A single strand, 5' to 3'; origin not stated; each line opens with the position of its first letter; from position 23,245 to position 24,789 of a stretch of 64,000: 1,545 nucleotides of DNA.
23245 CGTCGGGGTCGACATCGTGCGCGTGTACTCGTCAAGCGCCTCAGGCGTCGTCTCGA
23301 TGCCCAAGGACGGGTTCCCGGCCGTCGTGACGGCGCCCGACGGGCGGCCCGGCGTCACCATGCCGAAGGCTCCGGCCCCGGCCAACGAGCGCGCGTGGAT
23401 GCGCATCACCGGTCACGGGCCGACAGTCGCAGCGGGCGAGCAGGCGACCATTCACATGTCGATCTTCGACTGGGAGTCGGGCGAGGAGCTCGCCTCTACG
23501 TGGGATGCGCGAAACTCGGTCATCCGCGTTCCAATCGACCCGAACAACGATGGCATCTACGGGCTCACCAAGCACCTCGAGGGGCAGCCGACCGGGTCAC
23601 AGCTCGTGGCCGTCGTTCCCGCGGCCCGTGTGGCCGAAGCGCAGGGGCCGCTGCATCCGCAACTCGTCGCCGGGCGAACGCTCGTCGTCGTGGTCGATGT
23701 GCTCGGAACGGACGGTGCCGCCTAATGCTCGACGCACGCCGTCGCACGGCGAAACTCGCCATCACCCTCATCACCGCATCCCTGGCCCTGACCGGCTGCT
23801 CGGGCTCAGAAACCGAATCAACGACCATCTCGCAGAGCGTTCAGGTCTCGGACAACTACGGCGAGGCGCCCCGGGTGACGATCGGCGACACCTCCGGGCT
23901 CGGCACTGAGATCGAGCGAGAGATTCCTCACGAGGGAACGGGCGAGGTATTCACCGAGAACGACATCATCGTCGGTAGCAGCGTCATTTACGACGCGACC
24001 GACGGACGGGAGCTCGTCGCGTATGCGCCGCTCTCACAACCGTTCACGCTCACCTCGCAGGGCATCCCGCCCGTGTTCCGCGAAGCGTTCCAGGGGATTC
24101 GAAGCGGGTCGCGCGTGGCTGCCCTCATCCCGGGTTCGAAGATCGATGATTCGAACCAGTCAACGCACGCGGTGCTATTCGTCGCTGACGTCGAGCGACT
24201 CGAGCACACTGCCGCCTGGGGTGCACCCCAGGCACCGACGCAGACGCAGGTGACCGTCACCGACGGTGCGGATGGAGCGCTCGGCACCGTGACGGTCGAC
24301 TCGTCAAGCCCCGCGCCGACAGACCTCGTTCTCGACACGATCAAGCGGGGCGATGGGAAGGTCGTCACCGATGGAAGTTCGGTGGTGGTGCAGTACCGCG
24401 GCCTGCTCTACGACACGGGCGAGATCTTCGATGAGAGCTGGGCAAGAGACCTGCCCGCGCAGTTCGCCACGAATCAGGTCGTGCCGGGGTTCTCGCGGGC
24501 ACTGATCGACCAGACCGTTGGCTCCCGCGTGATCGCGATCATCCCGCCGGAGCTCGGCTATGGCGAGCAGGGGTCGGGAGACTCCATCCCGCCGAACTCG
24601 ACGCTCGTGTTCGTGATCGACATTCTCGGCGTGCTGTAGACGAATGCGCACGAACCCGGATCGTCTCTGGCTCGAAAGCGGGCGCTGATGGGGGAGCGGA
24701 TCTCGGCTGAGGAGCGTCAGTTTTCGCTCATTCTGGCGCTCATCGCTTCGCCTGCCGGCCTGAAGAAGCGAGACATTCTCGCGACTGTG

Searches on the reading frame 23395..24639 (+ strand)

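Call 50: search_protein_families(library=pfam, proteins=[window:23395-24639:+], max_evalue=0.0001)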
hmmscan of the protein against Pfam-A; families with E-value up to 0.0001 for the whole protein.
window:23395-24639:+ (414 aa): 1 family
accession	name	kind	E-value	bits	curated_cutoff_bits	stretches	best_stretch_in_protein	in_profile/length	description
PF00254.34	FKBP_C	-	6.8e-21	74.8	21.1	1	324-410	5-93/94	FKBP-type peptidyl-prolyl cis-trans isomerase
